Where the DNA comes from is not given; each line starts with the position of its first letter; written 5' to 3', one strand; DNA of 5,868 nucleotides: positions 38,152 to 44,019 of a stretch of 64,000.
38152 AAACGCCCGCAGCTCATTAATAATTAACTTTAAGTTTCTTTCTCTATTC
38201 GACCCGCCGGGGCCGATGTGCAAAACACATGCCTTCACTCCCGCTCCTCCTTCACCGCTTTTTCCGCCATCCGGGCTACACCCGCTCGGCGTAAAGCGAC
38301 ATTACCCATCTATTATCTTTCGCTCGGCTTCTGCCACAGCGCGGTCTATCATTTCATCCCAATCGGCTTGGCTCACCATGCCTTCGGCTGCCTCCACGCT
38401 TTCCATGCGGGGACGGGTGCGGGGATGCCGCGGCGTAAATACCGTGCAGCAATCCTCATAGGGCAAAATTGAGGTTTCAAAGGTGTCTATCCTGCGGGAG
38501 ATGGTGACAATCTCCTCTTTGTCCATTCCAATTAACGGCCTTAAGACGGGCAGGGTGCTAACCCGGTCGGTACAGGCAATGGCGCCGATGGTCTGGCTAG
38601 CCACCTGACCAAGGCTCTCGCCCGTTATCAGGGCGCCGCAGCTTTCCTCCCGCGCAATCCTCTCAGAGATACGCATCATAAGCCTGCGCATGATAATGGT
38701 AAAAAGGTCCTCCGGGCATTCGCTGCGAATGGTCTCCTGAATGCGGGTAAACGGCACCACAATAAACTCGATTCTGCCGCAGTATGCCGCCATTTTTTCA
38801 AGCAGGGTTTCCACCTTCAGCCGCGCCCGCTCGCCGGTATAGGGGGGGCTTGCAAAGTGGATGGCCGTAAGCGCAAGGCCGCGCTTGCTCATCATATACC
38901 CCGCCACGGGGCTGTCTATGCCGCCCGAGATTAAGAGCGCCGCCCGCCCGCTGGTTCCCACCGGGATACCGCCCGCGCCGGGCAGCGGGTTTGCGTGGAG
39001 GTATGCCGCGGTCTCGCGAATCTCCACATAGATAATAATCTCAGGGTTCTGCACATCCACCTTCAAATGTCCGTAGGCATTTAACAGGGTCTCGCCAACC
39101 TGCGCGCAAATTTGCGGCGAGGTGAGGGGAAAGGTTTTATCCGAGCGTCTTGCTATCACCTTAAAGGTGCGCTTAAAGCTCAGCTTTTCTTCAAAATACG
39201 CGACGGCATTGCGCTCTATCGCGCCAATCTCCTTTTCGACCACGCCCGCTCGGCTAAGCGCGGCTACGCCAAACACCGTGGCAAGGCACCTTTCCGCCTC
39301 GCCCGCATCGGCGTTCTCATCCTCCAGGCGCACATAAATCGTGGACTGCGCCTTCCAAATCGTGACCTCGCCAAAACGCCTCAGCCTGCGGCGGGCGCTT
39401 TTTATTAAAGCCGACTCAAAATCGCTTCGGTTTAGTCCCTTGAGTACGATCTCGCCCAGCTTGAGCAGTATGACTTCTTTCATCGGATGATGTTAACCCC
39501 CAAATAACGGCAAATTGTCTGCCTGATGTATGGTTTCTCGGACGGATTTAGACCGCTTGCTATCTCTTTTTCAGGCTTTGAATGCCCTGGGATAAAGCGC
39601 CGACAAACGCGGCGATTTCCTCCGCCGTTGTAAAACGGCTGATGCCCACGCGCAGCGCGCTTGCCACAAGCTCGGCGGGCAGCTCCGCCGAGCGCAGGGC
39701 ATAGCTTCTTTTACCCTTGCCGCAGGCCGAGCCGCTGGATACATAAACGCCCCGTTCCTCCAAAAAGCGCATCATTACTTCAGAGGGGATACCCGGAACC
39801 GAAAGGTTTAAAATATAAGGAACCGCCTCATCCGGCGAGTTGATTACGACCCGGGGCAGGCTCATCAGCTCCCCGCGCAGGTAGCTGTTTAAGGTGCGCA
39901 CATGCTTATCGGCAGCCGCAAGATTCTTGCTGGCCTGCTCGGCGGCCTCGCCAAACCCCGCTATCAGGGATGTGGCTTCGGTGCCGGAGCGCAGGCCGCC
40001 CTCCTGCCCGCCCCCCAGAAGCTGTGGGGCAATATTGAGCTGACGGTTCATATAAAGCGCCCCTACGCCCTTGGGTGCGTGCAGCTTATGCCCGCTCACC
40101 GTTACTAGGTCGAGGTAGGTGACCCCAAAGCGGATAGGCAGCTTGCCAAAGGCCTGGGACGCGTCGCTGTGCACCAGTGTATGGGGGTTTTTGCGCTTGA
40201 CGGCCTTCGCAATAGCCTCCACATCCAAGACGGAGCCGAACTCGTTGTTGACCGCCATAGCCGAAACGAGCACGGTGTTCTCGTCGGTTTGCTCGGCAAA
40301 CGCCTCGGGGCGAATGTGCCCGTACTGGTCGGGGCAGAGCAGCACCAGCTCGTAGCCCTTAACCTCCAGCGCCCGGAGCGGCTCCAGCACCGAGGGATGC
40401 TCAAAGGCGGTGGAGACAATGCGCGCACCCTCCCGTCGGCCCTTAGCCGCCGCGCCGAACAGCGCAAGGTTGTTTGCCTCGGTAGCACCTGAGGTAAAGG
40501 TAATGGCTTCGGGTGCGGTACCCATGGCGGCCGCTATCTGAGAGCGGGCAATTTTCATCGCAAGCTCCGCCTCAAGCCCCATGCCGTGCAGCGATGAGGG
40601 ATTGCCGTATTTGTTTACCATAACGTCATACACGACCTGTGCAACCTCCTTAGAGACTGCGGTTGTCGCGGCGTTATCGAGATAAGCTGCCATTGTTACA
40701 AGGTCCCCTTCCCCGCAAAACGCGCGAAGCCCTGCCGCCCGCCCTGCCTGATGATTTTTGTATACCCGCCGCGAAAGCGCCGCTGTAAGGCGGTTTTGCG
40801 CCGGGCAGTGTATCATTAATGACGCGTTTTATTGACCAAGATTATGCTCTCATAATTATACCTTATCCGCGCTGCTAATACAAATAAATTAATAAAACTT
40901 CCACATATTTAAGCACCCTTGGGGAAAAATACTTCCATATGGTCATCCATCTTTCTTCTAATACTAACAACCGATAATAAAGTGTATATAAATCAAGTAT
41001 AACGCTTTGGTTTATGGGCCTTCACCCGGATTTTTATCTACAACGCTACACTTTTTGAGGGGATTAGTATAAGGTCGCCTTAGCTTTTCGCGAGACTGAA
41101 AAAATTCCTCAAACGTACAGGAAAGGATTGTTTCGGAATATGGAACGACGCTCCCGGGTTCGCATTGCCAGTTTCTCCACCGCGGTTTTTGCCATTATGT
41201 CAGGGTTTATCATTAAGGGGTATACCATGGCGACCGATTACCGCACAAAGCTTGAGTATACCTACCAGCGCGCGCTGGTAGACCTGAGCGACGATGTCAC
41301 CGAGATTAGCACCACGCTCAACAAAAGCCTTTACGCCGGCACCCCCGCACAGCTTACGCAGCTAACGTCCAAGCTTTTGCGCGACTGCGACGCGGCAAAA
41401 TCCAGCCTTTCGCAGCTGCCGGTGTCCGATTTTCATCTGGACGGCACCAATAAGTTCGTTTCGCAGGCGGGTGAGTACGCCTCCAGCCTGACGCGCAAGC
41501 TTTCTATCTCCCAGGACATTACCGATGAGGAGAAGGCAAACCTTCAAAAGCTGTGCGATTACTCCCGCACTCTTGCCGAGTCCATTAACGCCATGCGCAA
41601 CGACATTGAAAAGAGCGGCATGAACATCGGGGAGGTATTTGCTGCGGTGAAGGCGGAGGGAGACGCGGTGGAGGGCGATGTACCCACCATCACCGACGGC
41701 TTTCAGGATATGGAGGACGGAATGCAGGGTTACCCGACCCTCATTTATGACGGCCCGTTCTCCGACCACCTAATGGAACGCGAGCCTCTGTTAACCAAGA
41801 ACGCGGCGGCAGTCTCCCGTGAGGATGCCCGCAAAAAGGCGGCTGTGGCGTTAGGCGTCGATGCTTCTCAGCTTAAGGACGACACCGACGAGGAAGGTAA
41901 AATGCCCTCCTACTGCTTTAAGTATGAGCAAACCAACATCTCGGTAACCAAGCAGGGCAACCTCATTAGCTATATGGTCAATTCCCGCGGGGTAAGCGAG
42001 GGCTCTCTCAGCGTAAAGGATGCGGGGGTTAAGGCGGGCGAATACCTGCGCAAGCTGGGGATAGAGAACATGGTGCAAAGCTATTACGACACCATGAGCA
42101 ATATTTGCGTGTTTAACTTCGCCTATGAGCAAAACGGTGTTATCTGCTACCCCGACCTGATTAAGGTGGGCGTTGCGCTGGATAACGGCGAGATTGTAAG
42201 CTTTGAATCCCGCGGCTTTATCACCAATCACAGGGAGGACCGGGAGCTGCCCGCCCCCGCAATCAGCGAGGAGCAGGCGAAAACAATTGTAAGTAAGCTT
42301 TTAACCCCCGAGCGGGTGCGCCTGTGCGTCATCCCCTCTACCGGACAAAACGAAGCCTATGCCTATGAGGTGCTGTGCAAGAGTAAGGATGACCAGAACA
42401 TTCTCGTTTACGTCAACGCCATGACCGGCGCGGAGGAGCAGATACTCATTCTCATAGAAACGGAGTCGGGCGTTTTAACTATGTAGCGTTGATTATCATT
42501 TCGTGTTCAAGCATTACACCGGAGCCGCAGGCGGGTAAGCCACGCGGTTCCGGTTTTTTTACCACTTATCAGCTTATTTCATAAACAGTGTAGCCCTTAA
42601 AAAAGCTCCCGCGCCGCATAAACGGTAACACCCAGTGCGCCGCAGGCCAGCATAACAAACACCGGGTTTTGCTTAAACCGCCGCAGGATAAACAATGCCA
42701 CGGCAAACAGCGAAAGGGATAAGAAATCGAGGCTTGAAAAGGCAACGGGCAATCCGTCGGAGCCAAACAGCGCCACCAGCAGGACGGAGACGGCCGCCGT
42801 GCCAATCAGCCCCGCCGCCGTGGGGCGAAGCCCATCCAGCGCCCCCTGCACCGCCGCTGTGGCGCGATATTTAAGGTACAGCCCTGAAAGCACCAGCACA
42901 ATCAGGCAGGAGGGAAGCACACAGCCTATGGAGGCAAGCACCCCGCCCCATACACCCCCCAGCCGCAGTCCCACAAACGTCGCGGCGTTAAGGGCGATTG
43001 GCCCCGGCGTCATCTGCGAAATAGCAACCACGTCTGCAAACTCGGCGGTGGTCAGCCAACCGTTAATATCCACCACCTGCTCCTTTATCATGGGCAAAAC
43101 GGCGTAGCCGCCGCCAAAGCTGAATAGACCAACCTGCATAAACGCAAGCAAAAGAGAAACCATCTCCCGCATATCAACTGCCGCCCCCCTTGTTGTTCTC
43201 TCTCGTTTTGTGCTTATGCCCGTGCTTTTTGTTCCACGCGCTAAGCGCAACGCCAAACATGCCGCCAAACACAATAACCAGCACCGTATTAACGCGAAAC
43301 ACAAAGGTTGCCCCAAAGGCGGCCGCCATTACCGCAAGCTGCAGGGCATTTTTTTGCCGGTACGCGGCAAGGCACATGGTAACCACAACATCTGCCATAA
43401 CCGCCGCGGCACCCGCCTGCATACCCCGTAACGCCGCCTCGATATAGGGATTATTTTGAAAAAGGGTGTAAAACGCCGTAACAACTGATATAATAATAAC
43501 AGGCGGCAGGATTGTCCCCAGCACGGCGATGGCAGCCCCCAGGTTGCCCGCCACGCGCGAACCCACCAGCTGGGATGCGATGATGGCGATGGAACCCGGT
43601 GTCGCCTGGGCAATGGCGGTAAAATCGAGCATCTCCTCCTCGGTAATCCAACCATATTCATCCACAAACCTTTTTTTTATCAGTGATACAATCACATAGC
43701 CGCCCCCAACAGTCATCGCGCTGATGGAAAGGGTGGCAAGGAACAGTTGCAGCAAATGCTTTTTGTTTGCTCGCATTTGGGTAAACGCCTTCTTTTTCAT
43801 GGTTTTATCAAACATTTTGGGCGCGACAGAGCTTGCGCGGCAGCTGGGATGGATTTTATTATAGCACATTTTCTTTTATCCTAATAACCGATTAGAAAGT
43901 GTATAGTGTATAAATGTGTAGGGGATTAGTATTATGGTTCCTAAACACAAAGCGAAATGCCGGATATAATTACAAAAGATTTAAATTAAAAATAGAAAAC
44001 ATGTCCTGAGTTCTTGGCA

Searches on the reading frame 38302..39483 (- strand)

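Call 32: search_protein_families(library=pfam, proteins=[window:38302-39483:-], max_evalue=0.00001)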
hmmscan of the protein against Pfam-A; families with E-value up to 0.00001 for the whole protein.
window:38302-39483:- (393 aa): 3 families
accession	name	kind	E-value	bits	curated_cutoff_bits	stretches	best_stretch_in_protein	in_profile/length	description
PF02568.20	ThiI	-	1.8e-68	230.4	20.5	1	176-369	1-194/197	Thiamine biosynthesis protein (ThiI)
PF22025.1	ThiI_fer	-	2.2e-18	66.9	25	1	4-77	1-72/72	ThiI ferredoxin-like domain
PF02926.22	THUMP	-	1e-16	61.5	20.6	1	84-162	2-81/84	THUMP domain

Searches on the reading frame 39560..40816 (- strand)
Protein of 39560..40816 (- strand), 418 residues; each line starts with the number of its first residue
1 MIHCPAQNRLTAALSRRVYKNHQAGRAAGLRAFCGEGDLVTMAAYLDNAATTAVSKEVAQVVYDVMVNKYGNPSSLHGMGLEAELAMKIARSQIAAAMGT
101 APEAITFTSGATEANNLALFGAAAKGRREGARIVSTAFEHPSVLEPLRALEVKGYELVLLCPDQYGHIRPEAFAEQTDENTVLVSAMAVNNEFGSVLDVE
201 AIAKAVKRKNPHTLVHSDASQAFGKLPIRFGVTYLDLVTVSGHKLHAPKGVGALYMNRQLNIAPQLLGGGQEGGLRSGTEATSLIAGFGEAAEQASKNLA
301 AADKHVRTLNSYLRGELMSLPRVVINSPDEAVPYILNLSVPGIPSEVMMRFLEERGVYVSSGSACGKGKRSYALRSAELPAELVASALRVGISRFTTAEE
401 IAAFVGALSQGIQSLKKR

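Call 32: search_protein_families(library=pfam, proteins=[window:39560-40816:-], max_evalue=0.00001)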
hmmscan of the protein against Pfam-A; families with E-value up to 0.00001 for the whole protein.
window:39560-40816:- (418 aa): 1 family
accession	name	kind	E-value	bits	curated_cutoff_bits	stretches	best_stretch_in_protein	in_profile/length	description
PF00266.25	Aminotran_5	-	4.5e-67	227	21.5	1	45-404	2-371/371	Aminotransferase class-V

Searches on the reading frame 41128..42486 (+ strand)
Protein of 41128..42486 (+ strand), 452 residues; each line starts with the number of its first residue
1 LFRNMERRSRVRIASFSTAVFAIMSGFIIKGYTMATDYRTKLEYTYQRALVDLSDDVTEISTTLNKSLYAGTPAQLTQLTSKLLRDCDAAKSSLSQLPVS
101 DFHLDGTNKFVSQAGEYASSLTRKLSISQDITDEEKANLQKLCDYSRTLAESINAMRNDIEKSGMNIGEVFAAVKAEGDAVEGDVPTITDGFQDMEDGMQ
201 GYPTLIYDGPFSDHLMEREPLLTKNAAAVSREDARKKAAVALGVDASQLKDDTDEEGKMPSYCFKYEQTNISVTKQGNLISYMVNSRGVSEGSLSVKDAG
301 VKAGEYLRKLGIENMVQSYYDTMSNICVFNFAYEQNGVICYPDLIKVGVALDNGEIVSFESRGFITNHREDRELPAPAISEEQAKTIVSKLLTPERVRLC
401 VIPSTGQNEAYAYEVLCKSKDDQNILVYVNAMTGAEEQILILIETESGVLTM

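Call 32: search_protein_families(library=pfam, proteins=[window:41128-42486:+], max_evalue=0.00001)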
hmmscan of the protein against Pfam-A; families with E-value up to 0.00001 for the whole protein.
window:41128-42486:+ (452 aa): 3 families
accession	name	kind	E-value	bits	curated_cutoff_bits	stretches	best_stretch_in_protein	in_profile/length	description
PF14620.12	YPEB_PepSY1-2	-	3.3e-54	184.4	31.7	1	189-375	2-195/195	YpeB sporulation, PepSY1 and PepSY2 domains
PF20769.2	YPEB_N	-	2.8e-31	108.7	27.3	1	35-169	2-136/136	YpeB N-terminal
PF03413.25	PepSY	-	3.8e-07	30.8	24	0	378-435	1-55/60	Peptidase propeptide and YPEB domain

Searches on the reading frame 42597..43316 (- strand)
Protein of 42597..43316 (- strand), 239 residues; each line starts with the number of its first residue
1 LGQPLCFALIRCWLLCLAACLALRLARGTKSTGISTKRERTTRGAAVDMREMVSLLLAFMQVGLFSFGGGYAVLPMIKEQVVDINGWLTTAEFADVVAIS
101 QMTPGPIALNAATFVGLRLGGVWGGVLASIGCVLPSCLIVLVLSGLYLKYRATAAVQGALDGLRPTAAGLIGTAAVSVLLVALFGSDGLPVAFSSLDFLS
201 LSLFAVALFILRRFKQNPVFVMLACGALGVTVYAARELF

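Call 32: search_protein_families(library=pfam, proteins=[window:42597-43316:-], max_evalue=0.00001)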
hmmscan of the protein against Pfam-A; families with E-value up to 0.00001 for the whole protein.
window:42597-43316:- (239 aa): 1 family
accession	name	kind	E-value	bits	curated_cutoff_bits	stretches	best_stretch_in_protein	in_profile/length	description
PF02417.20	Chromate_transp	-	1.4e-47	162.3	28.6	1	54-230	2-166/166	Chromate transporter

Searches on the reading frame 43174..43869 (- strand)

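Call 32: search_protein_families(library=pfam, proteins=[window:43174-43869:-], max_evalue=0.00001)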
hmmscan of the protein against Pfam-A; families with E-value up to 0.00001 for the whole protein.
window:43174-43869:- (231 aa): 1 family
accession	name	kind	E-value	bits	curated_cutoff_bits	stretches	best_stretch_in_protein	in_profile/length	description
PF02417.20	Chromate_transp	-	3.9e-42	144.5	28.6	1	40-207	1-166/166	Chromate transporter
